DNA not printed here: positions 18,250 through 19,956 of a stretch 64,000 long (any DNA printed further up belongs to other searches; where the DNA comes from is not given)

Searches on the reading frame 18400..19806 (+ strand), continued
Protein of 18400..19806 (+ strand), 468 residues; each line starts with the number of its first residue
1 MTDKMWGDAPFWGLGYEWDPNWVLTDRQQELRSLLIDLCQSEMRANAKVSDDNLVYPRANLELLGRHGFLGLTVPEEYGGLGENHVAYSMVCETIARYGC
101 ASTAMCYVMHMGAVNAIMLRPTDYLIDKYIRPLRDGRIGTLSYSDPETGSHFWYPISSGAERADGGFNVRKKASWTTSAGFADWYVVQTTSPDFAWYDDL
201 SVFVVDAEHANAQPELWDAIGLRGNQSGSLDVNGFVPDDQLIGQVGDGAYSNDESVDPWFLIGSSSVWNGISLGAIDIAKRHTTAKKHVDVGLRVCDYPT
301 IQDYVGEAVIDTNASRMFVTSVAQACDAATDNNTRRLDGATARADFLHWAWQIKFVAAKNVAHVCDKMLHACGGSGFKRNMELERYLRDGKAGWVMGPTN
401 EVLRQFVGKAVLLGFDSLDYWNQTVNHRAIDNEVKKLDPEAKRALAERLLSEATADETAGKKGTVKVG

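Call 57: search_protein_families(library=pfam, proteins=[L107:116-964:+, L107:925-1854:+, L107:1847-2656:+, L107:2756-5206:+, L107:5922-7436:-, L107:8956-9900:+, L107:11926-12450:+, L107:12532-15456:-, L107:16489-17850:-, L107:17926-18867:-], max_evalue=0.001)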
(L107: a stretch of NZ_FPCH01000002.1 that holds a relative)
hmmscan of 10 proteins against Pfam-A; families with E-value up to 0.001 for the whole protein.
L107:116-964:+ (282 aa): 2 families
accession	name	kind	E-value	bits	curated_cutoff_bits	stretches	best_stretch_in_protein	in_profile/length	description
PF00005.33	ABC_tran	-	2.3e-18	67.6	25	1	3-110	36-136/137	ABC transporter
PF08402.16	TOBE_2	-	9.7e-09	35.7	21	1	208-279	2-76/76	TOBE domain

L107:925-1854:+ (309 aa): 1 family
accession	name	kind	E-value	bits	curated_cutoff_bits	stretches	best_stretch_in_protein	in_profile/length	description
PF00528.27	BPD_transp_1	-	1.2e-06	28.8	26.4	1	109-303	5-181/184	Binding-protein-dependent transport system inner membrane component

L107:1847-2656:+ (269 aa): 1 family
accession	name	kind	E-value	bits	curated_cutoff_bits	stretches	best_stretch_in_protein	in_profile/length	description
PF00528.27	BPD_transp_1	-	1.5e-13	51.3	26.4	1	85-263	3-177/184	Binding-protein-dependent transport system inner membrane component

L107:2756-5206:+ (816 aa): 9 families
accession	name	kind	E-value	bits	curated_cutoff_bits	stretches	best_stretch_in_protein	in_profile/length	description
PF01571.26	GCV_T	-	1.2e-78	264.3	25.6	1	426-697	2-255/255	Aminomethyltransferase folate-binding domain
PF01266.30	DAO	-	7.5e-70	236.6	27.9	1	10-365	2-353/353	FAD dependent oxidoreductase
PF08669.17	GCV_T_C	-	9e-22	77.2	25.9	1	723-808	1-80/80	Glycine cleavage T-protein C-terminal barrel domain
PF16350.10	FAO_M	-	3.5e-18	66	27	1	368-423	1-56/56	FAD dependent oxidoreductase central domain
PF00890.30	FAD_binding_2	-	1.7e-07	31.2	20.4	1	10-211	2-206/414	FAD binding domain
PF07992.20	Pyr_redox_2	-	0.00018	21.5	26.1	0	9-219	2-119/291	Pyridine nucleotide-disulphide oxidoreductase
PF13738.12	Pyr_redox_3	-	0.00019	21.2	30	0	11-42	1-32/305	Pyridine nucleotide-disulphide oxidoreductase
PF13450.12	NAD_binding_8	-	0.00026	21.6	21.9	1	12-48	1-38/68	NAD(P)-binding Rossmann-like domain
PF01494.25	FAD_binding_3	-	0.00062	19.5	22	1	7-45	1-38/349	FAD binding domain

L107:5922-7436:- (504 aa): 1 family
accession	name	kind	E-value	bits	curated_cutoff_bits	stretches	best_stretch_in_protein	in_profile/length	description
PF00171.27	Aldedh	-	1.2e-145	486.1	23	1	21-477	2-461/461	Aldehyde dehydrogenase family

L107:8956-9900:+ (314 aa): 2 families
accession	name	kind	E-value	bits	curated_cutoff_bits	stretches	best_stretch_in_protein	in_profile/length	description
PF12833.13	HTH_18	-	1.8e-22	79.8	33.6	1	232-311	1-80/80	Helix-turn-helix domain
PF00165.29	HTH_AraC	-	1.1e-14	54.6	26.6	2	220-259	2-41/42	Bacterial regulatory helix-turn-helix proteins, AraC family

L107:11926-12450:+ (174 aa): 2 families
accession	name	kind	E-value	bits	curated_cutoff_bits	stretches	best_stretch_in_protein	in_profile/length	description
PF12973.13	Cupin_7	-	1.3e-18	67.1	27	1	36-131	10-102/105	ChrR Cupin-like domain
PF07883.17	Cupin_2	-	9.1e-08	32.1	27.2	1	64-127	3-68/70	Cupin domain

L107:12532-15456:- (974 aa): 1 family
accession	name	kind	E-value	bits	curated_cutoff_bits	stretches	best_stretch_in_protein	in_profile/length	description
PF03797.25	Autotransporter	-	9.9e-59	199.6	26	1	702-954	1-255/255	Autotransporter beta-domain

L107:16489-17850:- (453 aa): 3 families
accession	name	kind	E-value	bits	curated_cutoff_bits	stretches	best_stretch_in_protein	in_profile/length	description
PF01546.33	Peptidase_M20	-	2.7e-28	99.7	24.6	1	117-440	2-204/206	Peptidase family M20/M25/M40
PF07687.19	M20_dimer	-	1.4e-10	41.5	21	1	246-347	2-104/107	Peptidase dimerisation domain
PF04389.22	Peptidase_M28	-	5.5e-05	23.4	21.3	1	100-212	1-100/193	Peptidase family M28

L107:17926-18867:- (313 aa): 3 families
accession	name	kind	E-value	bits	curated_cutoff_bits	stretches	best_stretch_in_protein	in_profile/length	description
PF00535.33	Glycos_transf_2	-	2.5e-13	50.7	23.3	1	6-146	2-132/168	Glycosyl transferase family 2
PF13641.12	Glyco_tranf_2_3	-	5.8e-12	46.6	27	1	3-219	2-221/230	Glycosyltransferase like family 2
PF13632.12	Glyco_trans_2_3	-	8.3e-08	32.7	27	1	91-270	1-177/198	Glycosyl transferase family group 2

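Call 70: search_solved_structures(query=A2, max_evalue=1e-10, show_alignments=0)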
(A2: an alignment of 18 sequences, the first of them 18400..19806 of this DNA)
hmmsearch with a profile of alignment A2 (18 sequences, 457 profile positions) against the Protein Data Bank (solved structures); distinct sequences matched with E-value up to 1e-10: 121 (the best 60 are shown).
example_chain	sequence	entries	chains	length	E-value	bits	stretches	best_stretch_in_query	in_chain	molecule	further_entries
7p98_A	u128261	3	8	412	7.9e-78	265.5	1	23-412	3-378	Short-chain acyl-CoA dehydrogenase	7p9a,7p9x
9w60_A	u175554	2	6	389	8.8e-75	255.4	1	21-411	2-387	Butyryl CoA dehydrogenase apo protein | Butyryl CoA Dehydrogenase with FAD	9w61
8i4p_A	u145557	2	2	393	1.6e-74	254.5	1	22-417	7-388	Acyl-CoA dehydrogenase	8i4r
2dvl_A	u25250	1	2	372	2.5e-74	253.9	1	23-410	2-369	Acyl-CoA dehydrogenase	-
7w0j_A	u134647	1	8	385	4.5e-74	253.1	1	22-413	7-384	Acyl-CoA dehydrogenase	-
4m9a_A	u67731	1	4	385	8.8e-74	252.1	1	23-410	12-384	Acyl-CoA dehydrogenase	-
5ol2_C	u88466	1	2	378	6.8e-73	249.2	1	26-410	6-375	Acyl-CoA dehydrogenase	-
4n5f_A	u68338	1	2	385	1.5e-72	248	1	21-410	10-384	Putative acyl-CoA dehydrogenase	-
5lnx_A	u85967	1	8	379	1.7e-72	247.9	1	23-414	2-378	Acyl-CoA dehydrogenase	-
3pfd_A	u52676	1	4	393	2.8e-72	247.1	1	21-412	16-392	Acyl-CoA dehydrogenase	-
7y0a_A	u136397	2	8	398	1.2e-71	245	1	20-423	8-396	Short-chain specific acyl-CoA dehydrogenase, mitochondrial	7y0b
2vig_A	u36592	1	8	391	4.7e-71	243.1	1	22-415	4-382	SHORT-CHAIN SPECIFIC ACYL-COA DEHYDROGENASE,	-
8sgs_A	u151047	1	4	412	9.8e-71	242.1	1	20-412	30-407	Short-chain specific acyl-CoA dehydrogenase, mitochondrial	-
1jqi_A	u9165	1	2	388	2.3e-69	237.5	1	21-412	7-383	short chain acyl-CoA dehydrogenase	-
4u83_A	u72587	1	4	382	5.7e-69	236.2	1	19-409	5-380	Acyl-CoA dehydrogenase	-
5z8t_A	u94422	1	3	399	8.3e-55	189.6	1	34-412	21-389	Acyl-CoA dehydrogenase type 2 domain protein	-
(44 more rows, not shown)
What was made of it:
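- On ACAD-fold two-component flavin monooxygenases (group D): In the profile search KijD3 scores 155 bits against 265 for SCAD (call 70).
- By sequence profile the family is closer to true short-chain ACADs (265 bits) than to the ACAD-fold N-oxygenase KijD3 (155 bits) (call 70).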

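Call 71: list_cluster_members(proteins=[P0125, P0147, P0140, P0121, P0138, P0126])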
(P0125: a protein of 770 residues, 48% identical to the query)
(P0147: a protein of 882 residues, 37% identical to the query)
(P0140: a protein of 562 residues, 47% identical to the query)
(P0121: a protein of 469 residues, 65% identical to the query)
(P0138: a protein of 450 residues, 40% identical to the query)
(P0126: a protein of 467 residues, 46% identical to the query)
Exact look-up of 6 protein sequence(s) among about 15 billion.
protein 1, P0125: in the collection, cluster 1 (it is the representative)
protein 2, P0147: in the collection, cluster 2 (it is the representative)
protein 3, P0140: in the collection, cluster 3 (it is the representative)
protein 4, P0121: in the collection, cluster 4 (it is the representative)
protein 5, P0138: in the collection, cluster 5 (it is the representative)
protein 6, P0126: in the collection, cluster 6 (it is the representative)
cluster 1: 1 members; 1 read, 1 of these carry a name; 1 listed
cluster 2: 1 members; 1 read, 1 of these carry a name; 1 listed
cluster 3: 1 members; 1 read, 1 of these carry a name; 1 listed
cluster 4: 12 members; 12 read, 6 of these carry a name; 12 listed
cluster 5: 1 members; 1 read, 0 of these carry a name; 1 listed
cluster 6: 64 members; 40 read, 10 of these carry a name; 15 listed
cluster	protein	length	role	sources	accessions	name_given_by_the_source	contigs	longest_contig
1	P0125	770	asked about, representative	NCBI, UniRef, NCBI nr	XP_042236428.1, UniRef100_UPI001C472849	uncharacterized protein LOC121875790 [Homarus americanus] | uncharacterized protein LOC121875790 n=1 Tax=Homarus americanus TaxID=6706 ...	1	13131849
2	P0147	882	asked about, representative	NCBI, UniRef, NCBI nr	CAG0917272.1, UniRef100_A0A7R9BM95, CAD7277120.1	unnamed protein product [Notodromas monacha] | FAD-binding FR-type domain-containing protein n=1 Tax=Notodromas monacha TaxID=399045 ...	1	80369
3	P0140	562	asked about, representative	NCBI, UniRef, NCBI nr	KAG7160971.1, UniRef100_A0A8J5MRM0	NADH-cytochrome b5 reductase 1-like 2 [Homarus americanus] | NADH-cytochrome b5 reductase 1-like 2 n=1 Tax=Homarus americanus TaxID=6706 ...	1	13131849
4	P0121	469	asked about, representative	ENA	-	-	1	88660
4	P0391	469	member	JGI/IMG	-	alkylation response protein AidB-like acyl-CoA dehydrogenase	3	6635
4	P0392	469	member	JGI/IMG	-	alkylation response protein AidB-like acyl-CoA dehydrogenase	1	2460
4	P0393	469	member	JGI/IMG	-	alkylation response protein AidB-like acyl-CoA dehydrogenase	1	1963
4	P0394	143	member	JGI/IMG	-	hypothetical protein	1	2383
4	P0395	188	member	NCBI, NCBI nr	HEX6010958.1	MAG TPA: acyl-CoA dehydrogenase family protein, partial [Geminicoccaceae bacterium] | acyl-CoA dehydrogenase family protein [Geminicoccaceae bacterium]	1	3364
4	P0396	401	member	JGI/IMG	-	alkylation response protein AidB-like acyl-CoA dehydrogenase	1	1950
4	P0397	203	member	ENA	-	-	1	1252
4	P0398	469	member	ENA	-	-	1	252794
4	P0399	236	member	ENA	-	-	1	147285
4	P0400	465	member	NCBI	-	-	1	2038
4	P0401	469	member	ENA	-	-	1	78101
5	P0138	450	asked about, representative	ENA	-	-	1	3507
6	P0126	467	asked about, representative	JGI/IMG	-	alkylation response protein AidB-like acyl-CoA dehydrogenase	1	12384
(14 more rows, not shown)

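Call 73: find_encoding_contigs(protein=P0121, flank=10000, max_places=3)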
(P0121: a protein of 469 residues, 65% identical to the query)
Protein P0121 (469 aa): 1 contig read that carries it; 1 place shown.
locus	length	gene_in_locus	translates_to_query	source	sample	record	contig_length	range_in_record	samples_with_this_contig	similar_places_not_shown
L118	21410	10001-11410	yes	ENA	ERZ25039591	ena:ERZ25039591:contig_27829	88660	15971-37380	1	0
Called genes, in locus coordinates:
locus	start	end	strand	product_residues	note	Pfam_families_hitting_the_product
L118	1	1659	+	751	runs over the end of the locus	PF01266:DAO, PF00120:Gln-synt_C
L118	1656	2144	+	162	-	PF00120:Gln-synt_C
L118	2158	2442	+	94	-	-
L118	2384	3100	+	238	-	PF13522:GATase_6, PF13537:GATase_7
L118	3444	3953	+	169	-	PF01493:GXGXG (weak)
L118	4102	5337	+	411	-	PF01645:Glu_synthase, PF00478:IMPDH (weak), PF01070:FMN_dh, PF03060:NMO (weak)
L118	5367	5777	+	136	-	-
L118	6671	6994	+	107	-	PF04828:GFA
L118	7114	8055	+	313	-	-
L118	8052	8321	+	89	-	-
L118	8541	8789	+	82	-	-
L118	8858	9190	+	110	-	-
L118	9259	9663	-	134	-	-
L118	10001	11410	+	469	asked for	PF02771:Acyl-CoA_dh_N, PF02770:Acyl-CoA_dh_M (faint), PF00441:Acyl-CoA_dh_1 (weak)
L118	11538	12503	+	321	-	PF04069:OpuAC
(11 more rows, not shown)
